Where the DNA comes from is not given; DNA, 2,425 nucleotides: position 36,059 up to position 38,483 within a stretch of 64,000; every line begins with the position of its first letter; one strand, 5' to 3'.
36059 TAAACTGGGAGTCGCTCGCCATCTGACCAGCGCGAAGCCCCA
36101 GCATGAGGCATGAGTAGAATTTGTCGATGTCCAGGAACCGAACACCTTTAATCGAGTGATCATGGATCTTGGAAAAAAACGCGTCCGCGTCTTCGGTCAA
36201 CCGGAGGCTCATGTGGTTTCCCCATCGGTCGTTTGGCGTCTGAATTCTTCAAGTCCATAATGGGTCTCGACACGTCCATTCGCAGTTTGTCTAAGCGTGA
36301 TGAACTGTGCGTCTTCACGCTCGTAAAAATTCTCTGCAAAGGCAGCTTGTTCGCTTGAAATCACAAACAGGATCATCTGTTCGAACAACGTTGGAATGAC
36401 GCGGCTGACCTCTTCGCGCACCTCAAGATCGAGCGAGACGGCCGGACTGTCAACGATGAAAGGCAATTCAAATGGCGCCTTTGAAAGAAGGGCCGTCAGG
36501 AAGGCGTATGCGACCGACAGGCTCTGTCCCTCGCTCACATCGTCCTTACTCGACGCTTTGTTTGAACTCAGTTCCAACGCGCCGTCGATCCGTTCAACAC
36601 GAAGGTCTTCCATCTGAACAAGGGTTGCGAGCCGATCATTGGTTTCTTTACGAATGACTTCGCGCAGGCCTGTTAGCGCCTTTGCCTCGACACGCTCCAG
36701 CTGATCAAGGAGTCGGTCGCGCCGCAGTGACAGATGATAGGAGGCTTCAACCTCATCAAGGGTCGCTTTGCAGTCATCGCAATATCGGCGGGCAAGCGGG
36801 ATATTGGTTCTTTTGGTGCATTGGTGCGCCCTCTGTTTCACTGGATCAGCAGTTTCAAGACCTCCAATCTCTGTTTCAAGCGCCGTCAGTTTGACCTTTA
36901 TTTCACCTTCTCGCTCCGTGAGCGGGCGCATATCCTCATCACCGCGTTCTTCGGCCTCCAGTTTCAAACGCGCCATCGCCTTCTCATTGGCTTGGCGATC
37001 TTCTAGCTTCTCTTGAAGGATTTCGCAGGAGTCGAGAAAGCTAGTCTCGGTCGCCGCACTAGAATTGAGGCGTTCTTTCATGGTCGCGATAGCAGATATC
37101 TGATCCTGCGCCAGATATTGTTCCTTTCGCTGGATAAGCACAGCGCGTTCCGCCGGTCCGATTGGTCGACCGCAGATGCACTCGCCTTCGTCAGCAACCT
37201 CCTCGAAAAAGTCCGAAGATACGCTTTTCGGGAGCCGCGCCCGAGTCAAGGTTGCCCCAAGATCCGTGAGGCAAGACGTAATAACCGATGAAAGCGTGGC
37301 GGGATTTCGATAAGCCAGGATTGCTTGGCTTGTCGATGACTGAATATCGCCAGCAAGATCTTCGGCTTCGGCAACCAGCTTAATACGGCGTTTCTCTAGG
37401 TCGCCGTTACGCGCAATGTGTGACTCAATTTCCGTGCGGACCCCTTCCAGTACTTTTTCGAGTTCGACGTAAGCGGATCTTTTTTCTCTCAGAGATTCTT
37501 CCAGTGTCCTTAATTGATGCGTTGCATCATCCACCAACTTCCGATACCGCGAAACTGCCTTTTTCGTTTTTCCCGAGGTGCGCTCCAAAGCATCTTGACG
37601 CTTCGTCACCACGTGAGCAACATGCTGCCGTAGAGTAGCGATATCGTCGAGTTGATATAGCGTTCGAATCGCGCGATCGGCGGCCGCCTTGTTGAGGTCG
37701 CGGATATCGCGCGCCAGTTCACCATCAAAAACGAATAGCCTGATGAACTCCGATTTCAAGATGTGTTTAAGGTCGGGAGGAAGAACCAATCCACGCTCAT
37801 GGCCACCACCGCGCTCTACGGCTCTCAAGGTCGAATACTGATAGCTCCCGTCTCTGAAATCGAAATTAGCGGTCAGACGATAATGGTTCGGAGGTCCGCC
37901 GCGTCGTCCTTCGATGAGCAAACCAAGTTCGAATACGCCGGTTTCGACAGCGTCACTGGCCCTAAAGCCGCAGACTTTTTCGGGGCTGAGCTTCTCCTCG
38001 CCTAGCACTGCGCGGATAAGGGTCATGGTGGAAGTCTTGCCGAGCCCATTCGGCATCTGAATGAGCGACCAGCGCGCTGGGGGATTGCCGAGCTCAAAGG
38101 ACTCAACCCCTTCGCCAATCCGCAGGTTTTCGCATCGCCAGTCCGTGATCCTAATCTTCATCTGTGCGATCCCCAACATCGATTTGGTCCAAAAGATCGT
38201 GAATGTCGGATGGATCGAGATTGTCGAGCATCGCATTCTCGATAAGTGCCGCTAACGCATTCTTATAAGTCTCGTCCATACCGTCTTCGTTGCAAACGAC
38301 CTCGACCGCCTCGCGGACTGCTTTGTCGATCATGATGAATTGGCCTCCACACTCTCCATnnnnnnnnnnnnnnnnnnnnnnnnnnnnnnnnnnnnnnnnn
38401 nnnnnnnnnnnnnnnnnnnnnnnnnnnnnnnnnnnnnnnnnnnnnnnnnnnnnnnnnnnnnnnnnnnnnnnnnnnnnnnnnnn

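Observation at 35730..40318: Convergent four-gene module replacing DndFGH (PLD-helicase, small acidic protein, SMC-like ATPase, small protein): PbeABCD-like or a new PT-dependent effector set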

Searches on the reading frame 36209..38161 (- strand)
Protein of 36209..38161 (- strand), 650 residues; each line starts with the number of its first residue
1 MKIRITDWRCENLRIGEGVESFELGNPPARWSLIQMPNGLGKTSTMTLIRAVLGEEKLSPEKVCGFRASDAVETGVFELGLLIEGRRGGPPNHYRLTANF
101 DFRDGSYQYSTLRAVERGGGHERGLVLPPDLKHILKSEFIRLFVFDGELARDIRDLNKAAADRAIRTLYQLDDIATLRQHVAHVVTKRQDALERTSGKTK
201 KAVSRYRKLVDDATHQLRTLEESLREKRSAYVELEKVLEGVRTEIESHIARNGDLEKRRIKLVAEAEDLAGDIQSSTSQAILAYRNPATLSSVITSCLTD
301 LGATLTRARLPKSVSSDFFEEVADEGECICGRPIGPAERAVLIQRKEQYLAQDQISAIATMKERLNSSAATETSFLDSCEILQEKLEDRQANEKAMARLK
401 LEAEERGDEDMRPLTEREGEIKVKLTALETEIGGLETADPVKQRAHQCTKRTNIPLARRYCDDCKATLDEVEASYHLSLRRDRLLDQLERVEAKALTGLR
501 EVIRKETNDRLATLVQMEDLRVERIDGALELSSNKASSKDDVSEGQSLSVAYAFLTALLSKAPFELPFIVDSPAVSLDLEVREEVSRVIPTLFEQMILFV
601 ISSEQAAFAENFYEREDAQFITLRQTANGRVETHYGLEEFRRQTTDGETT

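Call 5: search_protein_families(library=padloc, proteins=[window:36209-38161:-], max_evalue=0.01)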
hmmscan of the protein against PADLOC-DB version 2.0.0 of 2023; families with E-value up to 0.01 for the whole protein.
window:36209-38161:- (650 aa): 33 families (the best 25 are shown)
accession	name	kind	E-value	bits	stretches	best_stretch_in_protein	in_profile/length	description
PDLC02714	PbeC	-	1.5e-24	84.8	2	130-443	139-459/651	PbeC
PDLC02726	PbeC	-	4.2e-19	66.4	1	2-600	5-601/637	PbeC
PDLC02741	PbeC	-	4.6e-19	66.4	2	131-437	137-449/644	PbeC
PDLC02730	PbeC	-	1.4e-17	61.7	1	131-606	147-635/651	PbeC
PDLC02723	PbeC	-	1.3e-16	58.2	1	131-596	145-613/618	PbeC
PDLC02747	PbeC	-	8e-16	56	1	92-604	91-630/632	PbeC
PDLC02750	PbeC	-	4.7e-15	53.2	1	3-437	6-441/629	PbeC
PDLC02729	PbeC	-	4.4e-13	46.6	1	131-605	157-635/668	PbeC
PDLC02722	PbeC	-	5.5e-13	46.4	1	170-604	174-614/643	PbeC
PDLC02753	PbeC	-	4.4e-12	43.1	2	132-436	142-452/648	PbeC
PDLC02739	PbeC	-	3.2e-11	40.6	1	132-342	139-350/644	PbeC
PDLC02711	PbeC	-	5.2e-11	39.7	1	539-612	553-629/646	PbeC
PDLC02663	DndD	-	4.7e-10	36.9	2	132-277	149-291/675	DndD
PDLC02718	PbeC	-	7.3e-10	36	1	531-603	559-631/667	PbeC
PDLC02749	PbeC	-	8.7e-10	35.7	1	539-605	549-617/636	PbeC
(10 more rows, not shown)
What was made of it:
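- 36209..38161 (-): pbeC: 650-aa DndD-like coiled-coil ABC ATPase of the CxC (Zn-hook) clade. Best PADLOC PbeC match is E=1.5e-24 (call 5).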

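Call 6: search_protein_families(library=pfam, proteins=[window:36209-38161:-], max_evalue=0.01)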
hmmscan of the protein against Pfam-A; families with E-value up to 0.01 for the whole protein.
window:36209-38161:- (650 aa): 2 families
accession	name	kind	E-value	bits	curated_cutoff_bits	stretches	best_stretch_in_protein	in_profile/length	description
PF02463.25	SMC_N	-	0.00028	20.8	40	0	499-610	135-204/220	RecF/RecN/SMC N terminal domain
PF13476.12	AAA_23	-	0.00087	20.4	27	0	32-244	22-199/201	AAA domain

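Call 8: search_protein_families(library=ncbifam, proteins=[window:36209-38161:-], max_evalue=0.1)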
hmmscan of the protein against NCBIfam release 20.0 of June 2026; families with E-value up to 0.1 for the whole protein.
window:36209-38161:- (650 aa): 2 families
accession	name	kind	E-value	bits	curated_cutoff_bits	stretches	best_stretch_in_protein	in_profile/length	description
TIGR03185.1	DNA_S_dndD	equivalog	1.8e-09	36.6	245.85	1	131-600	139-611/650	DNA sulfur modification protein DndD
NF007027.0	PRK09493.1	equivalog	0.0036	16.7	379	1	532-612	127-202/240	glutamine ABC transporter ATP-binding protein GlnQ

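Call 61: search_solved_structures(query=window:36209-38161:-, max_evalue=0.01)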
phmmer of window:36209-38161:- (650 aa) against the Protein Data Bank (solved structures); distinct sequences matched with E-value up to 0.01: 0.

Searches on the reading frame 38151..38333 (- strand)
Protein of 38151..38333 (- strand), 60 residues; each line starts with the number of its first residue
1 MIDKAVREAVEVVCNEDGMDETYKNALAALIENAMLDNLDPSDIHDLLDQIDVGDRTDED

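Call 5: search_protein_families(library=padloc, proteins=[window:38151-38333:-], max_evalue=0.01)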
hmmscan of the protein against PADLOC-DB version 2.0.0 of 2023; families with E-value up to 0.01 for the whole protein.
window:38151-38333:- (60 aa): 0 families

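Call 6: search_protein_families(library=pfam, proteins=[window:38151-38333:-], max_evalue=0.01)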
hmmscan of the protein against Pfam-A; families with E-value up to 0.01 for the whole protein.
window:38151-38333:- (60 aa): 0 families

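Call 7: search_protein_families(library=padloc, proteins=[window:38151-38333:-], max_evalue=10)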
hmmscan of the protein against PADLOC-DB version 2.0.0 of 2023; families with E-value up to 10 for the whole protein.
window:38151-38333:- (60 aa): 0 families

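Call 8: search_protein_families(library=ncbifam, proteins=[window:38151-38333:-], max_evalue=0.1)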
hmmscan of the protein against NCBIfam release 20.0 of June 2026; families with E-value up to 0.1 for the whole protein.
window:38151-38333:- (60 aa): 0 families

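Call 18: search_protein_families(library=pfam, proteins=[window:38154-38333:-], max_evalue=10)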
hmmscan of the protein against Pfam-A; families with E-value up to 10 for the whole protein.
seq(60 aa): 3 families
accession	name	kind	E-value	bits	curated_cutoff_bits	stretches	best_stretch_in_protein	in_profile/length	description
PF25718.1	Mycobacteriophage_73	-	0.025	15.4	27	1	3-55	25-76/85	Mycobacteriophage L5 gene 73 protein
PF17363.7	DUF5388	-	0.11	13.3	26.1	1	18-58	24-63/64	Family of unknown function (DUF5388)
PF01729.25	QRPTase_C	-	0.11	12.7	23.1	1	5-52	76-122/169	Quinolinate phosphoribosyl transferase, C-terminal domain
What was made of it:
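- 38151..38333 (-): pbeB-slot gene: 60-aa strongly acidic small protein (net charge -14, pI 4.05). It has no Pfam, PADLOC or NCBIfam hit (calls 5-8, 18).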

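Call 46: find_homologous_proteins(query=A4, max_evalue=0.001)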
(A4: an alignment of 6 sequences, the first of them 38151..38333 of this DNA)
Query A4 (6 sequences) (60 aa, profile of the alignment): 135 proteins with E <= 0.001 among 282 candidates; the best 120 are listed.
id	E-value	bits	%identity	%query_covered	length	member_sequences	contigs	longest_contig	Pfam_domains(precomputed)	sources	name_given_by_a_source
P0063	1.1e-22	98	63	100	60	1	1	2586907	-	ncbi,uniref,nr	ncbi:hypothetical protein [Rhizobium sp. L1K21]|uniref:hypothetical protein n=1 Tax=Rhizobium sp. L1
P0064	2.4e-22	97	88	100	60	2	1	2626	-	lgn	-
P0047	4.2e-22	96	100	100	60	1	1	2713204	-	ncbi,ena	-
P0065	5.0e-22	96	-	-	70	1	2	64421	PF20304.4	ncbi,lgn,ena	ncbi:MAG: CxC ATPase DNA modification system associated small protein [Pseudomonadota bacterium]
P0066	7.3e-22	95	-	-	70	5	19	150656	PF20304.4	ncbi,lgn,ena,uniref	ncbi:CxC ATPase DNA modification system associated small protein [Pseudooceanicola sp. C21-150M6]|un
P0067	1.5e-21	94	92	100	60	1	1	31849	-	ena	-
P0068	2.8e-21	93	22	80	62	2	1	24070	-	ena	-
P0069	3.0e-21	93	87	100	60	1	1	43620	-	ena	-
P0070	3.6e-21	93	87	100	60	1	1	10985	-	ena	-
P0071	4.5e-21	92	90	100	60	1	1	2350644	-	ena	-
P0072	6.3e-21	92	87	100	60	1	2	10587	-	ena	-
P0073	6.9e-21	92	90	100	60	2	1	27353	-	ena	-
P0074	9.1e-21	91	88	100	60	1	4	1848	-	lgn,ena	-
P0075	1.1e-20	91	85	100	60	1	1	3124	-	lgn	-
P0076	1.9e-20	90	83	100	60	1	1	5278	-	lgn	-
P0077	2.3e-20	90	-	-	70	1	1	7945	PF20304.4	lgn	-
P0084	4.9e-20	89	-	-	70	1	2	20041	PF20304.4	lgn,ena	-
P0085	5.7e-20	89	37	48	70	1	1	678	PF20304.4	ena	-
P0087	1.3e-19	88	-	-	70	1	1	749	PF20304.4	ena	-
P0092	2.0e-19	87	33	70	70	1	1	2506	PF20304.4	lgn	-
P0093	2.1e-19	87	-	-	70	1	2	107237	PF20304.4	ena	-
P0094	2.2e-19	87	37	48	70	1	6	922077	PF20304.4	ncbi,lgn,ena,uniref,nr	ncbi:CxC ATPase DNA modification system associated small protein [Eilatimonas milleporae]|uniref:Unc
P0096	6.3e-19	86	-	-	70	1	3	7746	PF20304.4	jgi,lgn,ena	-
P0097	8.4e-19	85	-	-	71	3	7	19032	PF20304.4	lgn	-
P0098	8.8e-19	85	-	-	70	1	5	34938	PF20304.4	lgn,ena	-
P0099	9.2e-19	85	-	-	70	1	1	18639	PF20304.4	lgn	-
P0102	1.5e-18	84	-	-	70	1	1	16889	PF20304.4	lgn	-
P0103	1.8e-18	84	37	48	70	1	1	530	PF20304.4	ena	-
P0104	2.0e-18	84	26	98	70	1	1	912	PF20304.4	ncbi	-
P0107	4.2e-18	83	37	48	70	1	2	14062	PF20304.4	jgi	-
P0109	4.3e-18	83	-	-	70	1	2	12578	PF20304.4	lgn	-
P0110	5.9e-18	82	-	-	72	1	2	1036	PF20304.4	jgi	-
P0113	1.2e-17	82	-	-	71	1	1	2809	PF20304.4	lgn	-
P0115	1.5e-17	81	-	-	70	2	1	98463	PF20304.4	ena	-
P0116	2.1e-17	81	-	-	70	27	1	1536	PF20304.4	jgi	-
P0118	2.3e-17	81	-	-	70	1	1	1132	PF20304.4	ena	-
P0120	3.4e-17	80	-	-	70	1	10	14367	PF20304.4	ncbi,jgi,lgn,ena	-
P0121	4.6e-17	80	-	-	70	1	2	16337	PF20304.4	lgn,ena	-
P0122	6.2e-17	79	-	-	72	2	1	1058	PF20304.4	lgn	-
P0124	6.7e-17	79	-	-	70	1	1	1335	PF20304.4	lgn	-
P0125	8.5e-17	79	-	-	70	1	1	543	PF20304.4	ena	-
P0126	9.7e-17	79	37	48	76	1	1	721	PF20304.4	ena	-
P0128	2.3e-16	77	-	-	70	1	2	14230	PF20304.4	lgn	-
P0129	3.2e-16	77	-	-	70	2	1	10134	PF20304.4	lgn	-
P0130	4.5e-16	76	-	-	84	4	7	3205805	PF20304.4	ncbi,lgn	-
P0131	7.6e-16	76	-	-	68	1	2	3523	PF20304.4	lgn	-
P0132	1.2e-15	75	-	-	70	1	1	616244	PF20304.4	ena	-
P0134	1.3e-15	75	-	-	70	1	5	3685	PF20304.4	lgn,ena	-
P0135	1.4e-15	75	33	48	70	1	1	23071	PF20304.4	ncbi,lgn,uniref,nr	ncbi:CxC ATPase DNA modification system associated small protein [Sinorhizobium meliloti]|uniref:CxC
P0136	1.9e-15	74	-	-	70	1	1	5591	PF20304.4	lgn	-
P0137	2.9e-15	74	-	-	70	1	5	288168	PF20304.4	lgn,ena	-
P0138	4.2e-15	73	-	-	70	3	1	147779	PF20304.4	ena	-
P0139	4.9e-15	73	-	-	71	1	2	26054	PF20304.4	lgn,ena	-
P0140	5.1e-15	73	-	-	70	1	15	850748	PF20304.4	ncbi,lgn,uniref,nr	ncbi:CxC ATPase DNA modification system associated small protein [Shewanella algae]|uniref:CxC ATPas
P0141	5.2e-15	73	29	65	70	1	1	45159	PF20304.4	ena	-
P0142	5.3e-15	73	-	-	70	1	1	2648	PF20304.4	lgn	-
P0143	7.8e-15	72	-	-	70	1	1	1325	PF20304.4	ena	-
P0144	8.5e-15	72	40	40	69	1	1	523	PF20304.4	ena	-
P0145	9.2e-15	72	-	-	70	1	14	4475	PF20304.4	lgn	-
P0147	1.4e-14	72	-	-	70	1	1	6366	PF20304.4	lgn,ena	-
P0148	1.4e-14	72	36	70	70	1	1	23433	PF20304.4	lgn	-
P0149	1.4e-14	72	-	-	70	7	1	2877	PF20304.4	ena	-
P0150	1.7e-14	71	-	-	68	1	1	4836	PF20304.4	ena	-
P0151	1.9e-14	71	-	-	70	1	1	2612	PF20304.4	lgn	-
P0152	3.6e-14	70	-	-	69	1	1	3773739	PF20304.4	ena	-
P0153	3.8e-14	70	-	-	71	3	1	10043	PF20304.4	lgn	-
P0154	4.6e-14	70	41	43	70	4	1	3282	PF20304.4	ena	-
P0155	6.8e-14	69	-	-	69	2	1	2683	PF20304.4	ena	-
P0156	7.3e-14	69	-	-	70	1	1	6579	PF20304.4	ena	-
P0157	7.3e-14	69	-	-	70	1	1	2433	PF20304.4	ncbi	-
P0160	1.8e-13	68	33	87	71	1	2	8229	PF20304.4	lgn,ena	-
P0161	1.8e-13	68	-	-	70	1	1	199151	PF20304.4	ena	-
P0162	3.2e-13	67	29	70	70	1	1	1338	PF20304.4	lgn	-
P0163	7.4e-13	66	-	-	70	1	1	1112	PF20304.4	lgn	-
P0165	7.6e-13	66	-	-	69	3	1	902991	PF20304.4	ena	-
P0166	9.7e-13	66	-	-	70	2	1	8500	PF20304.4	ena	-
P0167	9.8e-13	66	-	-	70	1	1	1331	PF20304.4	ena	-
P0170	1.7e-12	65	42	40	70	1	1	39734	PF20304.4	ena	-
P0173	2.2e-12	65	36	70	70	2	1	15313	PF20304.4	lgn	-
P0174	3.2e-12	64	-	-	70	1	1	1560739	PF20304.4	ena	-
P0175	3.3e-12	64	-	-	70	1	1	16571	PF20304.4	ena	-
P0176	3.4e-12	64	41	28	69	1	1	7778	PF20304.4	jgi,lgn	-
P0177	5.4e-12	63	-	-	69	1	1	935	PF20304.4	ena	-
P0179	6.1e-12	63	-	-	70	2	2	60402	PF20304.4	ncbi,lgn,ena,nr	ncbi:MAG: hypothetical protein OXU27_03945 [Candidatus Poribacteria bacterium]|nr:hypothetical prote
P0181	3.0e-11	61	-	-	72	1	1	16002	PF20304.4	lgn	-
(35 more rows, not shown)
